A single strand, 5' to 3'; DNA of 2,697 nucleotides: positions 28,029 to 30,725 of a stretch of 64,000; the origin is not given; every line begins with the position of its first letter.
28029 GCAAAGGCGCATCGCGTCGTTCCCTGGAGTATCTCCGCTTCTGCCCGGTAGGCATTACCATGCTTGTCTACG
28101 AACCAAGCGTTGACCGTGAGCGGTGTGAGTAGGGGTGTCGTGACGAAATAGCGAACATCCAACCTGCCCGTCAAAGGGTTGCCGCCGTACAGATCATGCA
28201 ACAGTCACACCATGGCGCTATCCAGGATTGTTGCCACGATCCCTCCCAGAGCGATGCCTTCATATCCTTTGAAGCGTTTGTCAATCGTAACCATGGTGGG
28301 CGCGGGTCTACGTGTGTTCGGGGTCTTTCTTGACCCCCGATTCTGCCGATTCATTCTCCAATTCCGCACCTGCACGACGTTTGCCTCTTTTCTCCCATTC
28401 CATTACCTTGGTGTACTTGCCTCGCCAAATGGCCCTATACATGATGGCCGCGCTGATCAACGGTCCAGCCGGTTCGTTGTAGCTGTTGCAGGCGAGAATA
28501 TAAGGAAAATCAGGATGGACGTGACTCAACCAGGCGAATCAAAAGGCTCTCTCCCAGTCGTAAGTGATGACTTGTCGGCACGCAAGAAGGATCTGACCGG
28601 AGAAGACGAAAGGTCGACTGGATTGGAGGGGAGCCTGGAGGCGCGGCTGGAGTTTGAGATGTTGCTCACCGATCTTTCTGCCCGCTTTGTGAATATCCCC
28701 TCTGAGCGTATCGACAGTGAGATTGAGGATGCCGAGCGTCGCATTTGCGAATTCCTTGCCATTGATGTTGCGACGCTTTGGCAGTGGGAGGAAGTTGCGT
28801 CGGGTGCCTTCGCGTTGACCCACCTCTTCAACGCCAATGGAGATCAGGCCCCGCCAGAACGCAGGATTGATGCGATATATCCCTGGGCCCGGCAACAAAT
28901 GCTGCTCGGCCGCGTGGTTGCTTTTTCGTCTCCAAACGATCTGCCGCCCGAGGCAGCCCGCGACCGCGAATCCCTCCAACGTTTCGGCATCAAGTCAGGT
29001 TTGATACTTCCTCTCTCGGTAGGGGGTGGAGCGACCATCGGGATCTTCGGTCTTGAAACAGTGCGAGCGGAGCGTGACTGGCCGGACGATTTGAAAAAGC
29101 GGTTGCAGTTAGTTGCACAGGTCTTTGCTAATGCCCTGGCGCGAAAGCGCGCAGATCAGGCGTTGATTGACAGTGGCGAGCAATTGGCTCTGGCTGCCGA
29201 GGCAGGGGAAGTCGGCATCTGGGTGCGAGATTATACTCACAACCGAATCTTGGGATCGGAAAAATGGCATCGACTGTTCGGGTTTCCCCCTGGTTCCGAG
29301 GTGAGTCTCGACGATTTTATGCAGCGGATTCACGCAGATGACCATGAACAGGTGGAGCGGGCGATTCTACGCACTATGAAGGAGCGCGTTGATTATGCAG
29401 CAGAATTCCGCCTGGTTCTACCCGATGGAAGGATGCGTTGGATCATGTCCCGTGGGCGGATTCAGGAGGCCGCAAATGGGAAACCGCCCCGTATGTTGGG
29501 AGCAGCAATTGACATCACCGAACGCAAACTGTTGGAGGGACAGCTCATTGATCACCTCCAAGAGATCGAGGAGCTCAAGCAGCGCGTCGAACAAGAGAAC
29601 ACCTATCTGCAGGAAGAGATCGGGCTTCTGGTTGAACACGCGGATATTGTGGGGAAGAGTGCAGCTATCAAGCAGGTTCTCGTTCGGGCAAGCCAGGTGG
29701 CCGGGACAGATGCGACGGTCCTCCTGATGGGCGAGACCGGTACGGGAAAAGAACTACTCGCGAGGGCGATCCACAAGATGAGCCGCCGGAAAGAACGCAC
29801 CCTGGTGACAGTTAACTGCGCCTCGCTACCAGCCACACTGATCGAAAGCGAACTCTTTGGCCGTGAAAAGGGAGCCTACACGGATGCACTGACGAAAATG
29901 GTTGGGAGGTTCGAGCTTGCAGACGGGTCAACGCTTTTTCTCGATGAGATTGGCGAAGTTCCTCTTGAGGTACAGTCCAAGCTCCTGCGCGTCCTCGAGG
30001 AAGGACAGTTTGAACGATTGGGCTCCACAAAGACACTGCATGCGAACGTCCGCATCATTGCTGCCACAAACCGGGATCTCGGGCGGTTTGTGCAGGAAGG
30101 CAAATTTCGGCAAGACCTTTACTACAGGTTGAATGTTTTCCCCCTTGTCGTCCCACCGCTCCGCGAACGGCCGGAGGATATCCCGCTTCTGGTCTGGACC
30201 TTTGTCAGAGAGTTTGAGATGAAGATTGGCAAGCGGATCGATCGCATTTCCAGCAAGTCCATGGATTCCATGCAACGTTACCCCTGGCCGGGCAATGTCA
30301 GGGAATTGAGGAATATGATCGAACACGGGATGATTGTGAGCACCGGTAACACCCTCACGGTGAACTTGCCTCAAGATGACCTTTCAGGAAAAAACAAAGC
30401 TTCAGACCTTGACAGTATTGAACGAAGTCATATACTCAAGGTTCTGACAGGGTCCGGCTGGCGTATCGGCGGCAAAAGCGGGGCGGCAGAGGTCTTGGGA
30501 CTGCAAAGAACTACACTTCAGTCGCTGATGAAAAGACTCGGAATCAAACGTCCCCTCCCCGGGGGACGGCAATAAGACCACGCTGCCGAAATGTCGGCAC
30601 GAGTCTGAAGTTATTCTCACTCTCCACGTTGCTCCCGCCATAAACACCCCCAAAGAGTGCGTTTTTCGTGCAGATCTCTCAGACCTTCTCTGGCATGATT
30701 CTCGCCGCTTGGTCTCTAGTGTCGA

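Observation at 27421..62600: Serial fossil copies of the tRNA-Leu 3' end + terminator + flank, plus other shared noncoding scars, bracket and subdivide a ~34-kb accessory block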

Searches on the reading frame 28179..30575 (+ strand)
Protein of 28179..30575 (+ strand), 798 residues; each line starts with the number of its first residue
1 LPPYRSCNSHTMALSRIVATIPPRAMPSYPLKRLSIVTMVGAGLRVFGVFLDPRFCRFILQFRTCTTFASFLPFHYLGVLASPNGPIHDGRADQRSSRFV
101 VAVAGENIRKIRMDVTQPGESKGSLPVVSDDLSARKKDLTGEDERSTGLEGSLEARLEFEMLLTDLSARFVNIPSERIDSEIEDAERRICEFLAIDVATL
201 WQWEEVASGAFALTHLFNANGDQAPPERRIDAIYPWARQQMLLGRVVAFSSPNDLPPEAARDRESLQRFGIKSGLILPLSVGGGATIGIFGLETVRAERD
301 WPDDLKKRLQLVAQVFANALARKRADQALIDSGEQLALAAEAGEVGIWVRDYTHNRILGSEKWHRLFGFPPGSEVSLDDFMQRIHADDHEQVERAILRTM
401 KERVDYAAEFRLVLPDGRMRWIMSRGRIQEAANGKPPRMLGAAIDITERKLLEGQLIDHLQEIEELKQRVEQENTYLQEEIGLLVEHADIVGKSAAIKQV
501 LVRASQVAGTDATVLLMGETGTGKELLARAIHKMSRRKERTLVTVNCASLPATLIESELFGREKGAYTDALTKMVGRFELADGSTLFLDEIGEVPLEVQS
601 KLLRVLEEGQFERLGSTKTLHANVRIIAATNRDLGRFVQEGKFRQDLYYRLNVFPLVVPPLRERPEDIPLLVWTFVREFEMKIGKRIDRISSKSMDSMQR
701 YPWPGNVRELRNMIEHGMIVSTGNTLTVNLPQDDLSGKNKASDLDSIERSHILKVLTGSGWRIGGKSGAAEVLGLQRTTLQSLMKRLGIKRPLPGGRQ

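Call 6: search_protein_families(library=pfam, proteins=[window:28179-30575:+])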
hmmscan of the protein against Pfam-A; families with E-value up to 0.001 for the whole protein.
window:28179-30575:+ (798 aa): 13 families
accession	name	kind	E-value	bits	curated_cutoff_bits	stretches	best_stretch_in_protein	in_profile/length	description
PF00158.32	Sigma54_activat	-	6.7e-69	231.3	20.2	1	490-656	1-167/168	Sigma-54 interaction domain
PF25601.1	AAA_lid_14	-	1.1e-21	76.8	27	1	662-738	1-77/87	AAA+ ATPase lid domain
PF14532.12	Sigma54_activ_2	-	1.3e-17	64.7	25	1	491-661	1-138/138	Sigma-54 interaction domain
PF08447.18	PAS_3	-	1.7e-15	57.5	25.6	1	360-442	5-88/89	PAS fold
PF07728.20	AAA_5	-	9.5e-11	42.3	22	1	514-633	2-124/139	AAA domain (dynein-related subfamily)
PF07724.20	AAA_2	-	1.4e-08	35.4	27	1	513-634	5-127/166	AAA domain (Cdc48 subfamily)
PF00493.29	MCM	-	5.2e-07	29.4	23.3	1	491-647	32-188/224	MCM P-loop domain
PF00004.35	AAA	-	5.7e-07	30.5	21.2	1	514-632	1-110/131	ATPase family associated with various cellular activities (AAA)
PF01590.32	GAF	-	8.3e-07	30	22.4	1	187-320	11-133/133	GAF domain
PF01078.27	Mg_chelatase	-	1.2e-05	25.3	20.3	1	488-631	3-157/207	Magnesium chelatase, subunit ChlI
PF13185.12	GAF_2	-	0.00012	22.8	28.6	1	253-320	70-135/136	GAF domain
PF07726.17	AAA_3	-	0.00018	21.8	27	1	514-631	2-111/131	ATPase family associated with various cellular activities (AAA)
PF03472.21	Autoind_bind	-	0.00068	19.6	23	0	256-319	84-148/149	Autoinducer binding domain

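Call 38: find_homologous_proteins(query=window:28179-30575:+, max_evalue=1e-50)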
Query window:28179-30575:+ (798 aa): 1183 proteins with E <= 1e-50 among 8000 candidates; the best 120 are listed.
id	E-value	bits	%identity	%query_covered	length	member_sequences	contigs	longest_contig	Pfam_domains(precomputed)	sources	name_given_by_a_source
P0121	0.0e+0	1520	100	86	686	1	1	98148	PF08447.19,PF00158.33,PF07724.21,PF25601.2,PF01590.33,PF00493.30,PF00004.36,PF14532.13,PF07728.21,PF01078.28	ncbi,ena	-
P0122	0.0e+0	1107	51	79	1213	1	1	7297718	PF08447.19,PF13185.13,PF00158.33,PF07724.21,PF25601.2,PF01590.33,PF02954.26,PF08448.17,PF14532.13,PF07728.21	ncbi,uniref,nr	ncbi:hypothetical protein DSCW_22620 [Desulfosarcina widdelii]|uniref:Fis family transcriptional reg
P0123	0.0e+0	1101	74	86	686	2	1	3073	PF08447.19,PF00158.33,PF07724.21,PF25601.2,PF01590.33,PF00004.36,PF14532.13,PF07728.21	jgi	-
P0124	0.0e+0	1098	54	83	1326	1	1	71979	PF13426.14,PF13188.14,PF13185.13,PF13492.13,PF00004.36,PF14532.13,PF07728.21,PF08447.19,PF00158.33,PF07724.21,PF25601.2,PF01590.33,PF02954.26,PF08448.17,PF00989.32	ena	-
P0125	0.0e+0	1077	73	86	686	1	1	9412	PF08447.19,PF00158.33,PF07724.21,PF25601.2,PF00004.36,PF14532.13,PF07728.21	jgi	jgi:formate hydrogenlyase transcriptional activator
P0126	0.0e+0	1059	58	80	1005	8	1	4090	PF13185.13,PF00004.36,PF14532.13,PF07728.21,PF08447.19,PF00158.33,PF07724.21,PF25601.2,PF01590.33,PF02954.26,PF08448.17,PF00989.32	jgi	jgi:formate hydrogenlyase transcriptional activator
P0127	0.0e+0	1053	70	87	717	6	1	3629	PF08447.19,PF00158.33,PF07724.21,PF25601.2,PF00004.36,PF14532.13,PF07728.21,PF01078.28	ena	-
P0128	0.0e+0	1040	70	86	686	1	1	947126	PF08447.19,PF00158.33,PF07724.21,PF25601.2,PF14532.13,PF07728.21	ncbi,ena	-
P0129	0.0e+0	1039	70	86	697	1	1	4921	PF08447.19,PF00158.33,PF07724.21,PF25601.2,PF01590.33,PF00004.36,PF14532.13,PF07728.21,PF01078.28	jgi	jgi:formate hydrogenlyase transcriptional activator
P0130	0.0e+0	1033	70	86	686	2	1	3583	PF08447.19,PF00158.33,PF07724.21,PF25601.2,PF00004.36,PF14532.13,PF07728.21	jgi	-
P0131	2.8e-298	1010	55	81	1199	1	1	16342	PF13426.14,PF13185.13,PF13492.13,PF00004.36,PF14532.13,PF07728.21,PF08447.19,PF00158.33,PF07724.21,PF25601.2,PF01590.33,PF02954.26,PF08448.17,PF00989.32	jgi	jgi:formate hydrogenlyase transcriptional activator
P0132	1.1e-292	991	70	82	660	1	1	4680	PF08447.19,PF00158.33,PF07724.21,PF25601.2,PF01590.33,PF00004.36,PF14532.13,PF07728.21,PF01078.28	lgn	-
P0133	1.9e-288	977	53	81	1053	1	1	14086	PF08447.19,PF13185.13,PF00158.33,PF07724.21,PF25601.2,PF01590.33,PF08448.17,PF13492.13,PF00989.32,PF14532.13,PF07728.21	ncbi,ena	-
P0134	4.6e-287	973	67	83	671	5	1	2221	PF08447.19,PF00158.33,PF07724.21,PF25601.2,PF00004.36,PF14532.13,PF07728.21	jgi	jgi:PAS domain S-box-containing protein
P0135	3.5e-285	967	66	83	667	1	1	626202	PF08447.19,PF00158.33,PF07724.21,PF25601.2,PF01590.33,PF00004.36,PF14532.13,PF07728.21,PF01078.28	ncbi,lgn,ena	-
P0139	4.4e-280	950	66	83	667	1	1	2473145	PF08447.19,PF00158.33,PF07724.21,PF25601.2,PF01590.33,PF00004.36,PF14532.13,PF07728.21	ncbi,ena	-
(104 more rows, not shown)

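Call 39: find_encoding_contigs(protein=P0128, flank=10000, max_places=3)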
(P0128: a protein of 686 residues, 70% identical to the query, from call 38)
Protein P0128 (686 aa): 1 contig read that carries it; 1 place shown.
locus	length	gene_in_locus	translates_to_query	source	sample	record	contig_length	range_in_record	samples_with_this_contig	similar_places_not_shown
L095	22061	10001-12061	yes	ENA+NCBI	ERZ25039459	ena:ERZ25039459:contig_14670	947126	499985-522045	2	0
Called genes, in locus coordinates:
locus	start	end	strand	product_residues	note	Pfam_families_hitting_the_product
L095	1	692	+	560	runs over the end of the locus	PF01266:DAO (faint), PF07992:Pyr_redox_2, PF13450:NAD_binding_8 (faint), PF13454:NAD_binding_9 (faint), PF13738:Pyr_redox_3 (faint), PF00070:Pyr_redox, PF02852:Pyr_redox_dim, PF00581:Rhodanese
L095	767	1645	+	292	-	PF01758:SBF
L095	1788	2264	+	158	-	-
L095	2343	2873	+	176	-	-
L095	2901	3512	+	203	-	-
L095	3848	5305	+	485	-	PF10009:DUF2252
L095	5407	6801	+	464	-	-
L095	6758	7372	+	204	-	-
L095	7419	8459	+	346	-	-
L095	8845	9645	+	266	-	-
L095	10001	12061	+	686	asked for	PF08447:PAS_3, PF00158:Sigma54_activat, PF14532:Sigma54_activ_2, PF07724:AAA_2 (weak), PF07728:AAA_5, PF25601:AAA_lid_14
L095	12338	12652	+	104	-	PF03992:ABM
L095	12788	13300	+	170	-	PF02901:PFL-like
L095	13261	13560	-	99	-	-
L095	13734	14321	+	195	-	PF02901:PFL-like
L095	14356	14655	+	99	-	PF02901:PFL-like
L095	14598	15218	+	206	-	PF01228:Gly_radical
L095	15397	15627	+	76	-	PF00365:PFK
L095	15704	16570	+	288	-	PF00365:PFK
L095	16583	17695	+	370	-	PF13353:Fer4_12, PF04055:Radical_SAM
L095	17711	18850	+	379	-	PF12838:Fer4_7 (faint), PF00037:Fer4 (weak), PF13187:Fer4_9 (weak), PF13237:Fer4_10, PF14697:Fer4_21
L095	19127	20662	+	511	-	PF00128:Alpha-amylase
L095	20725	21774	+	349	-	PF08240:ADH_N, PF16912:Glu_dehyd_C, PF00107:ADH_zinc_N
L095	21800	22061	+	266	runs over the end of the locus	PF00230:MIP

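Call 40: find_encoding_contigs(protein=P0125, flank=10000, max_places=3)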
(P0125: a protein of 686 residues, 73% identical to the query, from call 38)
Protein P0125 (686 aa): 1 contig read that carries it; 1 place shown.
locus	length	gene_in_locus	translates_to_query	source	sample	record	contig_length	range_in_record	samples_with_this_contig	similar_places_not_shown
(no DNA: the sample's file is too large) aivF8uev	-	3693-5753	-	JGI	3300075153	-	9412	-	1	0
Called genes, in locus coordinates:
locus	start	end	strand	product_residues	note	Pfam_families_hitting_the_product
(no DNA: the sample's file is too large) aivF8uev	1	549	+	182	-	?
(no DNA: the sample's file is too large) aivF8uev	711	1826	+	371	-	PF01544:CorA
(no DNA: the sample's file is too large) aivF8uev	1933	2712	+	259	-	PF14023:Bestrophin-like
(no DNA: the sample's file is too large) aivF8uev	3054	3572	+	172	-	PF16117:DUF4833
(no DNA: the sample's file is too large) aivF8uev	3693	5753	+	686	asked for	PF08447:PAS_3, PF00158:Sigma54_activat, PF14532:Sigma54_activ_2, PF00004:AAA, PF07724:AAA_2, PF07728:AAA_5, PF25601:AAA_lid_14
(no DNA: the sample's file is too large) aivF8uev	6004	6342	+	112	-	PF03992:ABM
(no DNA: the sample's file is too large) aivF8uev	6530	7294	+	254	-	-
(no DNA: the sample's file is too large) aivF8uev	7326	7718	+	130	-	PF10002:DUF2243 (faint), PF02656:DUF202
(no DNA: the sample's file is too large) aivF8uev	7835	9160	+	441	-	PF09084:NMT1 (faint)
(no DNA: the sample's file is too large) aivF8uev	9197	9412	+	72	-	?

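Call 63: find_encoding_contigs(protein=P0139, flank=10000, max_places=3)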
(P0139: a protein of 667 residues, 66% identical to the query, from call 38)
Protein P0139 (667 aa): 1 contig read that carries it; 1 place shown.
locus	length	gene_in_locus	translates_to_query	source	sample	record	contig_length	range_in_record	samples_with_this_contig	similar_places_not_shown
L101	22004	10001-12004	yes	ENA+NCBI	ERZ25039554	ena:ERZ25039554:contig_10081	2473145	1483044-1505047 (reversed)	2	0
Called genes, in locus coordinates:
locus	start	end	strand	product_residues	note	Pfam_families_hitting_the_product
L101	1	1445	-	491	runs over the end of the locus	-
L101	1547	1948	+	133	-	PF20159:YidB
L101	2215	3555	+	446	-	PF13660:DUF4147, PF05161:MOFRL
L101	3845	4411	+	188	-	-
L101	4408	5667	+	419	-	PF03009:GDPD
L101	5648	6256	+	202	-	PF13505:OMP_b-brl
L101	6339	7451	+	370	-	PF02746:MR_MLE_N, PF13378:MR_MLE_C, PF26685:DUF8230_C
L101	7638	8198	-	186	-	-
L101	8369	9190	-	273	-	PF05721:PhyH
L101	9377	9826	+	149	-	-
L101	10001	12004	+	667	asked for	PF01590:GAF, PF08447:PAS_3, PF00158:Sigma54_activat, PF14532:Sigma54_activ_2, PF00004:AAA (weak), PF07724:AAA_2 (weak), PF07728:AAA_5, PF25601:AAA_lid_14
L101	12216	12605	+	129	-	PF03992:ABM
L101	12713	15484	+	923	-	PF03200:Glyco_hydro_63 (faint), PF22422:MGH1-like_GH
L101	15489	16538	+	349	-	PF08240:ADH_N, PF16912:Glu_dehyd_C, PF00107:ADH_zinc_N (weak)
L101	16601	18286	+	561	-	PF01266:DAO (faint), PF03486:HI0933_like (faint), PF07992:Pyr_redox_2, PF13450:NAD_binding_8 (faint), PF13454:NAD_binding_9 (faint), PF00070:Pyr_redox, PF02852:Pyr_redox_dim, PF00581:Rhodanese, +1 more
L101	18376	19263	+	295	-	PF13593:SBF_like, PF01758:SBF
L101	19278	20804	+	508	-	PF00916:Sulfate_transp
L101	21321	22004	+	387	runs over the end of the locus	PF09084:NMT1 (faint)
